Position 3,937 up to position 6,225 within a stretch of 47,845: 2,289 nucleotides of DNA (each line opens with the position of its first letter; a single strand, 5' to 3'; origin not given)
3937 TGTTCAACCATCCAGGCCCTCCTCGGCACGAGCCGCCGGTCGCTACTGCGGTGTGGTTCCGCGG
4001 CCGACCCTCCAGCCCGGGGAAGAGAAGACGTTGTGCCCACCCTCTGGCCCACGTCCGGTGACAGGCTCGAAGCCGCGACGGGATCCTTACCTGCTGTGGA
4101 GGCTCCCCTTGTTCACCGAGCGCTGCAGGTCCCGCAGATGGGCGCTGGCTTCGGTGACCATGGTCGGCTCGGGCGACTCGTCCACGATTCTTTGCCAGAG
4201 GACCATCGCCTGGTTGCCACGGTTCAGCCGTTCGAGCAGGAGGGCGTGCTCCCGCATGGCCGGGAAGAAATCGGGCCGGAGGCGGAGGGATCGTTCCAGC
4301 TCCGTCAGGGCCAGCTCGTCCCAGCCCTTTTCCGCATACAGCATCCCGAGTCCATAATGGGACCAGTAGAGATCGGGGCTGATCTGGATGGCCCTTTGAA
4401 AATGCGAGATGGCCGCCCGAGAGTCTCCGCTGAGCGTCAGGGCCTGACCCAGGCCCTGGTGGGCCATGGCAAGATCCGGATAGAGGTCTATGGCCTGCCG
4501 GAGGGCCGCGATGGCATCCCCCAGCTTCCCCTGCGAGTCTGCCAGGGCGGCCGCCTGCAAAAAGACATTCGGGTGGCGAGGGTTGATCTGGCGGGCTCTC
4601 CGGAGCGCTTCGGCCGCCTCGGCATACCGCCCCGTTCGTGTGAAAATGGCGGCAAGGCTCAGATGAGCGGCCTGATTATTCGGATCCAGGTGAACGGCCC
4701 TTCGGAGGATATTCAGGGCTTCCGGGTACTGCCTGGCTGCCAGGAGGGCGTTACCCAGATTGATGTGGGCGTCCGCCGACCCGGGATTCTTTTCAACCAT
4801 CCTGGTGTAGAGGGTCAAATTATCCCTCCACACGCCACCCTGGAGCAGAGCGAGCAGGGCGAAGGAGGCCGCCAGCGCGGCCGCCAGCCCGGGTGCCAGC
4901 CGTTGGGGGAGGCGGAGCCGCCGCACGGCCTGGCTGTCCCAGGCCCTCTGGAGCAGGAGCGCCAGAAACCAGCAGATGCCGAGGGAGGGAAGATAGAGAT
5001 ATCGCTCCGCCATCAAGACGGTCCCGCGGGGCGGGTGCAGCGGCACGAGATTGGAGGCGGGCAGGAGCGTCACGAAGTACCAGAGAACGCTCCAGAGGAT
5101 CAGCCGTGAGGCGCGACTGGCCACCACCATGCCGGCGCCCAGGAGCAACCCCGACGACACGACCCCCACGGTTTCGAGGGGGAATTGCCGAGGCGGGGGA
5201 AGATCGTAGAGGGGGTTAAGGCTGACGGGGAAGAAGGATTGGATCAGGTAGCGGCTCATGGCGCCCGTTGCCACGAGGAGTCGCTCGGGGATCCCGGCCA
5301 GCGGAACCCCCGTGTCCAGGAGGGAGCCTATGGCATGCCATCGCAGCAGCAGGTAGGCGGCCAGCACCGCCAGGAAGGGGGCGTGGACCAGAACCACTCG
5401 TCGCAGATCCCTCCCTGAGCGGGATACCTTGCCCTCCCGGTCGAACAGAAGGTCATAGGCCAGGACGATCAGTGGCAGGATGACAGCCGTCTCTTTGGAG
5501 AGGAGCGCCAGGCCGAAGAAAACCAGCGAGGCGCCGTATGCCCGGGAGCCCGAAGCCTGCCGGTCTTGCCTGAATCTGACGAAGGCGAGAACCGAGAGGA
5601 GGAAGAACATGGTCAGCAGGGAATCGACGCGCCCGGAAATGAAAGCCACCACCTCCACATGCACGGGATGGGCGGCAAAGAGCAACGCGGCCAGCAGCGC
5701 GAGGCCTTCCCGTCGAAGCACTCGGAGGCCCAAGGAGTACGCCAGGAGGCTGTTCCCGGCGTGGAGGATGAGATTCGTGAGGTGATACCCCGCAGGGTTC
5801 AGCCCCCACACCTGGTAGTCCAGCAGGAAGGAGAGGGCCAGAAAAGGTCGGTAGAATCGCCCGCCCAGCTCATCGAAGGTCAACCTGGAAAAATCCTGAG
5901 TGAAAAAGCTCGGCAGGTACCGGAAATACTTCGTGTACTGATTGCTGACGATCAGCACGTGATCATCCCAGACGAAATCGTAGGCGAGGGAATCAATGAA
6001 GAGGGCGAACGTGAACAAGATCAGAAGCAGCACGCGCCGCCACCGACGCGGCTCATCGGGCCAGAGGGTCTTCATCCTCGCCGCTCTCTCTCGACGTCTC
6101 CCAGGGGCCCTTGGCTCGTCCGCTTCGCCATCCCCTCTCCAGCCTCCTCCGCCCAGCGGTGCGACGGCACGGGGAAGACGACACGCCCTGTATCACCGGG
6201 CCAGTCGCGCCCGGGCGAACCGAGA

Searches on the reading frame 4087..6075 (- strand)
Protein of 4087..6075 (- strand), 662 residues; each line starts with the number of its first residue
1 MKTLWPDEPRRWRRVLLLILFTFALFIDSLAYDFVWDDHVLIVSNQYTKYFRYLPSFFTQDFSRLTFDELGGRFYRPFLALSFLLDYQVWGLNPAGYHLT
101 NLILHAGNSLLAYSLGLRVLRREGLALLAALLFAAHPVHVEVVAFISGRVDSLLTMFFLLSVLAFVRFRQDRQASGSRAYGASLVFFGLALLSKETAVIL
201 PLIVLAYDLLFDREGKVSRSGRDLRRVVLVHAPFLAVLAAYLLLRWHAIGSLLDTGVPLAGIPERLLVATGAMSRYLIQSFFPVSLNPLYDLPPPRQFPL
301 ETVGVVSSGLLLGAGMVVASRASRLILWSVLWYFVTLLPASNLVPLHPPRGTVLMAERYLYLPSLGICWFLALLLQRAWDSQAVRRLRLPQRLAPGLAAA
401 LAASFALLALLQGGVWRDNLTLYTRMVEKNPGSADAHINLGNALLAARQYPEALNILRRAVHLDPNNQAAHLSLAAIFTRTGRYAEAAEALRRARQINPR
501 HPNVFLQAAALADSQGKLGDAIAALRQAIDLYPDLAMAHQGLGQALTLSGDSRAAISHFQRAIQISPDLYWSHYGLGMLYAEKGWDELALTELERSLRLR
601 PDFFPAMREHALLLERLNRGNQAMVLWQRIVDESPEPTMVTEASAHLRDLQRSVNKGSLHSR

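Call 4: search_protein_families(library=pfam, proteins=[window:4090-6075:-], max_evalue=0.01)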
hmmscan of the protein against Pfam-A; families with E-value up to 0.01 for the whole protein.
window:4090-6075:- (662 aa): 24 families
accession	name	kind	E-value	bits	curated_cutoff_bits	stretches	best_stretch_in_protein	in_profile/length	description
PF07719.23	TPR_2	-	1.4e-27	93.9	27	3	434-467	1-34/34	Tetratricopeptide repeat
PF13414.12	TPR_11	-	1.5e-26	92.2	26.8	3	543-584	1-42/42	TPR repeat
PF00515.34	TPR_1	-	4.1e-26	90.1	27.8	3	434-467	1-34/34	Tetratricopeptide repeat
PF14559.12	TPR_19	-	6.2e-22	78.1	25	3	444-505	1-62/68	Tetratricopeptide repeat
PF13431.12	TPR_17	-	6e-21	73.4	24.4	1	422-454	1-33/34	Tetratricopeptide repeat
PF13428.12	TPR_14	-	3.5e-20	70.9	23.5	3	435-476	2-43/44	Tetratricopeptide repeat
PF13432.12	TPR_16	-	8.4e-20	71.3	32.7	3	439-501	2-64/65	Tetratricopeptide repeat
PF13181.12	TPR_8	-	5.7e-19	67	25.7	0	573-602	4-33/34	Tetratricopeptide repeat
PF13424.12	TPR_12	-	7.8e-17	61.7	30.1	3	470-533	5-76/77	Tetratricopeptide repeat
PF13174.12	TPR_6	-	3.1e-12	46.7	26.3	0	506-534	4-32/33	Tetratricopeptide repeat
PF13231.12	PMT_2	-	5.3e-11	43.4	26.1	1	95-235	22-155/160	Dolichyl-phosphate-mannose-protein mannosyltransferase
PF13176.12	TPR_7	-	6.2e-11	41.9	27.9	0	436-468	1-35/36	Tetratricopeptide repeat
PF12895.13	ANAPC3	-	1.4e-09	38.5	27.2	1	448-527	3-81/82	Anaphase-promoting complex, cyclosome, subunit 3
PF24575.1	TPR_Slam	-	4.8e-09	37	35.2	1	508-558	53-103/104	Surface lipoprotein assembly modifier, N-terminal TPR repeats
PF23914.1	TPR_CcmH_CycH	-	6.1e-09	36.3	42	1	428-531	44-150/158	Cytochrome c-type biogenesis protein H TPR domain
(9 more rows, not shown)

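Call 5: search_protein_families(library=ncbifam, proteins=[window:4090-6075:-], max_evalue=0.001)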
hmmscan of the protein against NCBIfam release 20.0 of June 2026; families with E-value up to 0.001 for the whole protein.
window:4090-6075:- (662 aa): 28 families (the best 25 are shown)
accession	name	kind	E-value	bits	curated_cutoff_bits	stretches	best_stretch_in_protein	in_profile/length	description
TIGR02917.1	PEP_TPR_lipo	equivalog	1.1e-29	102.9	312.2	2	428-645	493-710/899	XrtA/PEP-CTERM system TPR-repeat protein PrsT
NF040959.1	MamA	equivalog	1.3e-25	90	200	1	417-565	54-202/204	magnetosome protein MamA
TIGR02521.1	type_IV_pilW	equivalog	4e-18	65.8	154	2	432-504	29-101/234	type IV pilus biogenesis/stability protein PilW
NF033920.0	C39_PA2778_fam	equivalog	4e-16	59.2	150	2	394-499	150-255/255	PA2778 family cysteine peptidase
NF047558.1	TPR_END_plus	domain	1.8e-15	56.6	32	0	573-608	2-37/56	TPR end-of-group domain-containing protein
TIGR02552.1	LcrH_SycD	equivalog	8.2e-15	54.7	104.8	2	447-532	31-116/136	SycD/LcrH family type III secretion system chaperone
NF033762.1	social_mot_Tgl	equivalog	3.1e-13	49.7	225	1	428-607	25-207/252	social motility TPR repeat lipoprotein Tgl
TIGR03939.1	PGA_TPR_OMP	equivalog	4.9e-13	48.2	366.65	1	420-547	73-199/800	poly-beta-1,6 N-acetyl-D-glucosamine export porin PgaA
NF033758.1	gliding_GltE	equivalog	3.8e-11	42.6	225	1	423-511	245-333/411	adventurous gliding motility TPR repeat lipoprotein GltE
TIGR04510.1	mod_pep_cyc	subfamily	4.7e-10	38.6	400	1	510-633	406-530/814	putative peptide modification system cyclase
NF008757.0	PRK11788.1-5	equivalog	4.7e-09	35.9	363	1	434-571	180-317/388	lipopolysaccharide assembly protein LapB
NF008520.0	PRK11447.1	equivalog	1.3e-08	33.2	858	1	514-585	281-352/1157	cellulose synthase complex outer membrane protein BcsC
NF008391.2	PRK11189.1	equivalog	1.8e-08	34.3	250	0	423-501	88-166/297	lipoprotein NlpI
TIGR02795.1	tol_pal_ybgF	equivalog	6.2e-08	33.3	90.1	0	410-503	12-108/119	tol-pal system protein YbgF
TIGR00540.1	TPR_hemY_coli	hypoth_equivalog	3e-07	29.6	142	1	407-493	299-384/385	heme biosynthesis-associated TPR protein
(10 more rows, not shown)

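Call 7: find_encoding_contigs(protein=window:4087-6075:-, flank=10000, max_places=6)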
Protein window:4087-6075:- (662 aa): 1 contig read that carries it; 1 place shown.
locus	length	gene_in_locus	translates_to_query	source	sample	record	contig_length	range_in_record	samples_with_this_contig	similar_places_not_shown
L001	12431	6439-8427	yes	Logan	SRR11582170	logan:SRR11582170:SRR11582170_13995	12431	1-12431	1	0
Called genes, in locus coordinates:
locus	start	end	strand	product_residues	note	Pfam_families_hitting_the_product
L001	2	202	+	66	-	?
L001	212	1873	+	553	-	PF13231:PMT_2, PF13424:TPR_12 (faint), PF13428:TPR_14 (faint), PF07719:TPR_2 (faint), PF14559:TPR_19 (weak), PF13432:TPR_16 (weak)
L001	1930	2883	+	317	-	PF00005:ABC_tran, PF13304:AAA_21 (weak)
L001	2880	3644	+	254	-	PF12679:ABC2_membrane_2, PF12730:ABC2_membrane_4 (weak), PF10920:DUF2705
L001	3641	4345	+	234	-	-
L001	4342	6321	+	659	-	PF13231:PMT_2, PF13424:TPR_12 (weak), PF13432:TPR_16, PF14559:TPR_19 (weak), PF13431:TPR_17 (weak), PF00515:TPR_1, PF07719:TPR_2, PF13432:TPR_16, +16 more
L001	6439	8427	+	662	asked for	PF02366:PMT (weak), PF13231:PMT_2, PF00515:TPR_1 (weak), PF07719:TPR_2 (weak), PF14559:TPR_19, PF12895:ANAPC3, PF13432:TPR_16, PF14559:TPR_19, +14 more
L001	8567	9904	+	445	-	PF00535:Glycos_transf_2, PF01209:Ubie_methyltran (faint), PF13489:Methyltransf_23, PF08241:Methyltransf_11, PF08242:Methyltransf_12, PF13649:Methyltransf_25, PF13847:Methyltransf_31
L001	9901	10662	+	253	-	PF06750:A24_N_bact, PF01478:Peptidase_A24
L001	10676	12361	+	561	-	PF14559:TPR_19 (faint), PF13428:TPR_14 (faint), PF13431:TPR_17 (faint), PF13424:TPR_12 (faint), PF13414:TPR_11 (weak), PF13432:TPR_16, PF00515:TPR_1 (weak), PF07719:TPR_2 (weak), +1 more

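Call 27: find_homologous_proteins(query=window:4090-6075:-, max_evalue=1e-10)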
Query window:4090-6075:- (662 aa): 626 proteins with E <= 1e-10 among 8000 candidates; the best 120 are listed.
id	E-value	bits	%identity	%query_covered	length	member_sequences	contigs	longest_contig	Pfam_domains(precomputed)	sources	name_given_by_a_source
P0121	0.0e+0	1458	100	100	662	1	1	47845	PF13431.13,PF23914.2,PF13414.13,PF02366.25,PF13176.13,PF13428.13,PF14559.13,PF24575.2,PF13371.13,PF00515.35,PF12895.14,PF13424.13,PF21033.5,PF13432.13,PF13181.13,PF14561.13,PF07719.24,PF13174.13,PF13231.13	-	-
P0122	2.5e-87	312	34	96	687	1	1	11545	PF13431.13,PF23914.2,PF13414.13,PF13176.13,PF13428.13,PF14559.13,PF00515.35,PF13424.13,PF13432.13,PF13181.13,PF07719.24,PF13174.13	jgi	jgi:protein O-mannosyl-transferase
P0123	3.1e-86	309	35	98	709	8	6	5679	PF14559.13,PF13414.13,PF13371.13,PF17874.8,PF00515.35,PF13424.13,PF13432.13,PF13428.13,PF13181.13,PF07719.24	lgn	-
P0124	8.1e-86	307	32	96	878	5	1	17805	PF03704.24,PF09976.16,PF16068.11,PF25060.1,PF13414.13,PF16918.12,PF10952.16,PF23558.2,PF01535.27,PF12569.15,PF23241.2,PF13374.13,PF02064.22,PF07721.21,PF24575.2,PF02259.30,PF00515.35,PF13424.13,PF28559.1,PF13429.13,PF14561.13,PF07719.24,PF13174.13,PF13231.13,PF20308.5,PF25063.1,PF13431.13,PF23914.2,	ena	-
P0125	9.7e-84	300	34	95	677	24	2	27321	PF13431.13,PF13414.13,PF13176.13,PF13428.13,PF14559.13,PF13371.13,PF00515.35,PF13424.13,PF13432.13,PF13429.13,PF13181.13,PF07719.24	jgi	-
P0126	6.8e-82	294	35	90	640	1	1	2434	PF14559.13,PF13414.13,PF00515.35,PF13424.13,PF13176.13,PF13432.13,PF13428.13,PF07719.24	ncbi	ncbi:MAG: tetratricopeptide repeat protein, partial [candidate division NC10 bacterium]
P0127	1.5e-81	293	34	95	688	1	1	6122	PF03704.24,PF13431.13,PF23914.2,PF13414.13,PF13176.13,PF13428.13,PF14559.13,PF13371.13,PF00515.35,PF13424.13,PF13432.13,PF13429.13,PF13181.13,PF07719.24,PF13174.13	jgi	jgi:protein O-mannosyl-transferase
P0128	1.6e-80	290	33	98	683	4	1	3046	PF03704.24,PF13414.13,PF13176.13,PF13428.13,PF14559.13,PF13371.13,PF00515.35,PF13424.13,PF13432.13,PF13181.13,PF07719.24,PF13174.13,PF13231.13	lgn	-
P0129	2.6e-80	289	36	83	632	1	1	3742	PF13431.13,PF13414.13,PF13176.13,PF13428.13,PF14559.13,PF24575.2,PF00515.35,PF12895.14,PF13424.13,PF13432.13,PF13181.13,PF07719.24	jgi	jgi:tetratricopeptide (TPR) repeat protein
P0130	3.5e-79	285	33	95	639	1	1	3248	PF03704.24,PF13414.13,PF13176.13,PF13428.13,PF14559.13,PF13371.13,PF00515.35,PF13424.13,PF13432.13,PF13181.13,PF07719.24,PF13174.13,PF13231.13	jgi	jgi:tetratricopeptide (TPR) repeat protein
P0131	1.1e-78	284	31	89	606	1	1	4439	PF13431.13,PF09976.16,PF23914.2,PF13414.13,PF13176.13,PF13428.13,PF13374.13,PF14559.13,PF24575.2,PF00515.35,PF12895.14,PF13424.13,PF21033.5,PF13432.13,PF13181.13,PF14561.13,PF07719.24,PF13174.13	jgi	-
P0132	6.5e-78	281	32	93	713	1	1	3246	PF13431.13,PF23914.2,PF13414.13,PF13176.13,PF13428.13,PF25064.2,PF13374.13,PF14559.13,PF24575.2,PF13371.13,PF00515.35,PF13424.13,PF21033.5,PF13432.13,PF13429.13,PF13181.13,PF14561.13,PF07719.24,PF13174.13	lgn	-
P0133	7.3e-78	281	32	95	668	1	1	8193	PF14559.13,PF13431.13,PF13414.13,PF16918.12,PF00515.35,PF13424.13,PF13176.13,PF13432.13,PF13428.13,PF13181.13,PF07719.24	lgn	-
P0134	9.6e-78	281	33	98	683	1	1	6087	PF14559.13,PF03704.24,PF13414.13,PF00515.35,PF13424.13,PF13432.13,PF13428.13,PF07719.24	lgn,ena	-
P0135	3.4e-77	279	32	95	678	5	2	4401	PF13431.13,PF23914.2,PF13414.13,PF13176.13,PF13428.13,PF13374.13,PF07721.21,PF14559.13,PF13371.13,PF00515.35,PF13424.13,PF13432.13,PF13181.13,PF07719.24,PF13174.13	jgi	jgi:tetratricopeptide (TPR) repeat protein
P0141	1.0e-73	267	35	87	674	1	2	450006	PF13431.13,PF23914.2,PF13414.13,PF13428.13,PF14559.13,PF24575.2,PF00515.35,PF12895.14,PF13424.13,PF13432.13,PF13181.13,PF07719.24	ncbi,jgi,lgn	ncbi:MAG TPA: tetratricopeptide repeat protein [Candidatus Eisenbacteria bacterium]|jgi:tetratricope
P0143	2.5e-72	263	32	89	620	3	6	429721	PF25063.1,PF13431.13,PF23914.2,PF13414.13,PF13176.13,PF24885.2,PF13428.13,PF13374.13,PF14559.13,PF24575.2,PF13371.13,PF00515.35,PF12895.14,PF13424.13,PF21033.5,PF13432.13,PF13181.13,PF14561.13,PF07719.24,PF13174.13,PF10373.16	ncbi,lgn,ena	-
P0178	4.5e-61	226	31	92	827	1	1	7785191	PF25063.1,PF13431.13,PF23914.2,PF13414.13,PF13176.13,PF13428.13,PF25064.2,PF13374.13,PF14559.13,PF24575.2,PF13371.13,PF00515.35,PF12895.14,PF13424.13,PF21033.5,PF13432.13,PF13181.13,PF12968.14,PF07719.24,PF13174.13,PF13231.13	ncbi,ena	-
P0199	1.2e-54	204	33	82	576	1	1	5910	PF13431.13,PF23914.2,PF13414.13,PF08409.17,PF13176.13,PF13428.13,PF13374.13,PF14559.13,PF00515.35,PF13424.13,PF13432.13,PF13181.13,PF07719.24,PF13231.13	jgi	-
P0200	1.5e-54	204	32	84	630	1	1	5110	PF13431.13,PF13414.13,PF08409.17,PF13428.13,PF13374.13,PF14559.13,PF13371.13,PF00515.35,PF13424.13,PF13432.13,PF07719.24,PF13174.13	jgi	jgi:Flp pilus assembly protein TadD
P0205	3.5e-54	203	32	87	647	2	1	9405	PF13431.13,PF23914.2,PF13414.13,PF08409.17,PF13176.13,PF13428.13,PF14559.13,PF13371.13,PF00515.35,PF12895.14,PF13424.13,PF13432.13,PF13181.13,PF14561.13,PF07719.24,PF13174.13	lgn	-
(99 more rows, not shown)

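Call 30: search_solved_structures(query=A3, max_evalue=0.01)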
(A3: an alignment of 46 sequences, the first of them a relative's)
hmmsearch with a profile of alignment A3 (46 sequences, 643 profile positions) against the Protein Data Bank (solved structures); distinct sequences matched with E-value up to 0.01: 503 (the best 60 are shown).
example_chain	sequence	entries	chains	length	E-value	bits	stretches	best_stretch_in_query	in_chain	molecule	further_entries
9qhb_A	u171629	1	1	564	1.1e-236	790.5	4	424-632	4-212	Engineered tetratricopeptide repeat protein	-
7yea_A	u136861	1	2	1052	1.7e-114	386.7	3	415-607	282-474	UDP-N-acetylglucosamine--peptide N-acetylglucosaminyltransferase 110 kDa subunit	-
7yeh_B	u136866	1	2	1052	1.8e-114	386.6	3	415-607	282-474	UDP-N-acetylglucosamine--peptide N-acetylglucosaminyltransferase 110 kDa subunit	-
7ntf_A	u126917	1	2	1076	4.3e-113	382.1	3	423-621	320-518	Isoform 1 of UDP-N-acetylglucosamine--peptide N-acetylglucosaminyltransferase 110 kDa subu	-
8bu0_A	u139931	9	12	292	1.1e-111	377.4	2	424-598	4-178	Consensus tetratricopeptide repeat protein | Crystal structure of an 8-repeat consensus TPR superhelix with Zinc. | Monomer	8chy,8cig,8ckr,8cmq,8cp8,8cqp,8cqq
9qhc_A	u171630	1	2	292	6.9e-107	361.6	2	424-598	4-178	Engineered tetratricopeptide repeat protein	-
1w3b_A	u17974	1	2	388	3e-102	346.2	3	422-575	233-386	UDP-N-ACETYLGLUCOSAMINE--PEPTIDE N-ACETYLGLUCOSAMINYLTRANSFERASE 110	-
6eou_A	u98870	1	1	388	1.5e-98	334.1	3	422-575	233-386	UDP-N-acetylglucosamine--peptide N-acetylglucosaminyltransferase 110 kDa subunit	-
7qdr_B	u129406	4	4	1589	1.8e-71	244.5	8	439-574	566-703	Tetratricopeptide repeat protein 37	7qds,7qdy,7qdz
9g8o_B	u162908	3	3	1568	3.4e-71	243.6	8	439-574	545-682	Superkiller complex protein 3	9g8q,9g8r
7y4i_A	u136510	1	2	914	1.5e-70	241.5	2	462-635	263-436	Probable UDP-N-acetylglucosamine--peptide N-acetylglucosaminyltransferase SPINDLY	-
8dtf_A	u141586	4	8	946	1.7e-70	241.3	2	401-610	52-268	Probable UDP-N-acetylglucosamine--peptide N-acetylglucosaminyltransferase SPINDLY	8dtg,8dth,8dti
8fgw_D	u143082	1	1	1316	3.2e-65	223.9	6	437-631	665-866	Tetratricopeptide repeat protein 21B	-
8bbe_D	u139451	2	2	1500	1e-64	222.2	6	437-631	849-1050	SNAP-tag,Tetratricopeptide repeat protein 21B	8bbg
8bda_E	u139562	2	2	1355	1.7e-58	201.7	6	436-607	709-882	Intraflagellar transport protein 139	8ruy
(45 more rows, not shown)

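Call 43: predict_structure(alignment_id=A3)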
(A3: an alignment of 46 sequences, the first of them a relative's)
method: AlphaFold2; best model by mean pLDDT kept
length: 662 residues; sequences in the alignment: 46
mean_pLDDT: 89.4   pTM: 0.89
mean pLDDT of the five models: 89.4, 89.3, 89.0, 88.3, 87.9
residues with pLDDT >= 90: 483; 70-90: 100; 50-70: 63; < 50: 16
segments of 3 or more residues with pLDDT < 50: 1-6, 214-218, 659-662
pLDDT, mean of each block of 10 residues (from residue 1): 57 95 98 95 89 91 70 83 97 97 98 97 96 98 96 98 95 86 98 96 94 57 80 97 85 55 84 89 88 67 57 60 86 94 69 81 97 90 76 85 96 96 95 94 96 98 96 98 98 96 95 98 98 93 97 98 93 98 98 97 97 97 98 97 98 76 36
secondary structure, 60 per line:
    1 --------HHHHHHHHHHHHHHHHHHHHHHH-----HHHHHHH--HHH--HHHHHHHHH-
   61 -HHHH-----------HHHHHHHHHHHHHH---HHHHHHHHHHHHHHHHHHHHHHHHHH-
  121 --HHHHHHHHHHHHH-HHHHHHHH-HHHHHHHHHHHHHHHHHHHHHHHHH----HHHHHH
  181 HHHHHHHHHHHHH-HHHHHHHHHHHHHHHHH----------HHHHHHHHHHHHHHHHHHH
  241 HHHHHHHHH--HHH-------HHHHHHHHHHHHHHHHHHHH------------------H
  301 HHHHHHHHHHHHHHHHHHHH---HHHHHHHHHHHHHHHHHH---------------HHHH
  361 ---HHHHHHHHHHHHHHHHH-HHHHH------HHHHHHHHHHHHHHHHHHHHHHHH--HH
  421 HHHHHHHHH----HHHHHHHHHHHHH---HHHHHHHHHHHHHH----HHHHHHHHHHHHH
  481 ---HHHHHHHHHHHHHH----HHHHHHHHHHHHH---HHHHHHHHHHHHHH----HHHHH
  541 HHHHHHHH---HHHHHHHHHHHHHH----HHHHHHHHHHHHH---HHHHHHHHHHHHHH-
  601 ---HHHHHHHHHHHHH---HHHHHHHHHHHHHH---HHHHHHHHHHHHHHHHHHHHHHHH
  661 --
elements in order: H9-31 H37-43 H51-59 H62-65 H77-90 H94-119 H123-135 H137-144 H146-170 H175-193 H195-211 H222-249 H262-281 H300-320 H324-341 H357-360 H364-380 H382-386 H393-416 H419-429 H434-446 H450-463 H468-480 H484-497 H502-514 H518-531 H536-548 H552-565 H570-582 H586-599 H604-616 H620-633 H637-660

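Call 47: fold_search(model_id=the predicted structure, library=pdb)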
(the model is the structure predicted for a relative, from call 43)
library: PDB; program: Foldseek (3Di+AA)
matches with E <= 10: 1561; with E <= 0.001: 374
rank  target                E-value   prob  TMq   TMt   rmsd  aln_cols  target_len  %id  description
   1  8chy                  1.2e-10  1.00  0.26  0.55   7.2       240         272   26  Crystal structure of an 8-repeat consensus TPR superhelix with Zinc. (released 2024-02-21)
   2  9qhb                  1.5e-10  1.00  0.28  0.60   6.2       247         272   25  Crystal structure of 16-repeat CTPR protein with eliminated coordination sites (released 2025-10-22)
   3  9qhc_B                8.3e-10  1.00  0.28  0.60   6.6       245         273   25  Crystal structure of 8-repeat CTPR protein with eliminated coordination sites (released 2025-10-22)
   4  1w3b_A                9.3e-10  1.00  0.34  0.56  13.3       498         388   16  The superhelical TPR domain of O-linked GlcNAc transferase reveals structural similarities to importin alpha. (released 2004-09-09)
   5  9qhc_A                1.4e-09  1.00  0.28  0.59   6.7       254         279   24  Crystal structure of 8-repeat CTPR protein with eliminated coordination sites (released 2025-10-22)
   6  6eou                  1.9e-09  1.00  0.29  0.53   5.2       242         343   26  O-GlcNAc transferase TPR domain with the intellectual disability associated mutation L254F (released 2018-05-09)
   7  1w3b_B                3.0e-09  1.00  0.28  0.48  11.4       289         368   25  The superhelical TPR domain of O-linked GlcNAc transferase reveals structural similarities to importin alpha. (released 2004-09-09)
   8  7yeh_A                3.2e-09  1.00  0.33  0.22  18.9       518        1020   18  Cryo-EM structure of human OGT-OGA complex (released 2023-07-12)
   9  3fp3                  1.1e-08  1.00  0.32  0.41  29.9       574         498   14  Crystal structure of Tom71 (released 2009-07-28)
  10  7yea_A                1.1e-08  1.00  0.33  0.23  19.6       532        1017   18  Human O-GlcNAc transferase Dimer (released 2023-07-12)
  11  7ntf_B                1.2e-08  1.00  0.25  0.21   9.5       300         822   23  Cryo-EM structure of unliganded O-GlcNAc transferase (released 2021-11-17)
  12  7ntf_A                1.2e-08  1.00  0.31  0.23  17.7       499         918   19  Cryo-EM structure of unliganded O-GlcNAc transferase (released 2021-11-17)
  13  9gaw_P                1.4e-08  1.00  0.30  0.39  19.5       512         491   14  High-resolution structure of the Anaphase-promoting complex/cyclosome (APC/C) bound to co-activator Cdh1 (released 2024-08-14)
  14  9gaw_J                2.2e-08  1.00  0.32  0.42  23.0       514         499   17  High-resolution structure of the Anaphase-promoting complex/cyclosome (APC/C) bound to co-activator Cdh1 (released 2024-08-14)
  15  8a3t_F                2.2e-08  1.00  0.31  0.40  22.2       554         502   14  S. cerevisiae APC/C-Cdh1 complex (released 2022-08-31)
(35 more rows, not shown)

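Call 71: find_encoding_contigs(protein=P0141, flank=6000, max_places=1)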
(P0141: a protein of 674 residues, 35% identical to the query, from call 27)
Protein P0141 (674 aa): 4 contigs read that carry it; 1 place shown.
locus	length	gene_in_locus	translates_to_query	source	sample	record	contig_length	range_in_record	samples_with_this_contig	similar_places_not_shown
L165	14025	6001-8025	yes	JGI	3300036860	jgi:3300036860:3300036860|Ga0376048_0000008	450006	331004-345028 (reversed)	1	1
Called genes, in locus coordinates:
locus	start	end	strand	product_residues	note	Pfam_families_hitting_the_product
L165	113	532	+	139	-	-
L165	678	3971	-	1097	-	PF08471:Ribonuc_red_2_N, PF02867:Ribonuc_red_lgC, PF12637:TSCPD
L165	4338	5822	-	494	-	PF13231:PMT_2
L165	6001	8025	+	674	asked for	PF13414:TPR_11 (weak), PF13432:TPR_16 (weak), PF13432:TPR_16 (weak), PF07719:TPR_2 (weak), PF13424:TPR_12 (weak), PF14559:TPR_19 (weak), PF13414:TPR_11 (weak), PF13432:TPR_16 (weak), +8 more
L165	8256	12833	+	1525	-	PF18911:PKD_4, PF00801:PKD, PF18911:PKD_4, PF00801:PKD, PF18911:PKD_4, PF00801:PKD, PF18911:PKD_4, PF00801:PKD, +13 more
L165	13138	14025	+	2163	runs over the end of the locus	PF00801:PKD, PF18911:PKD_4, PF00801:PKD, PF18911:PKD_4, PF00801:PKD, PF18911:PKD_4, PF00801:PKD, PF18911:PKD_4, +22 more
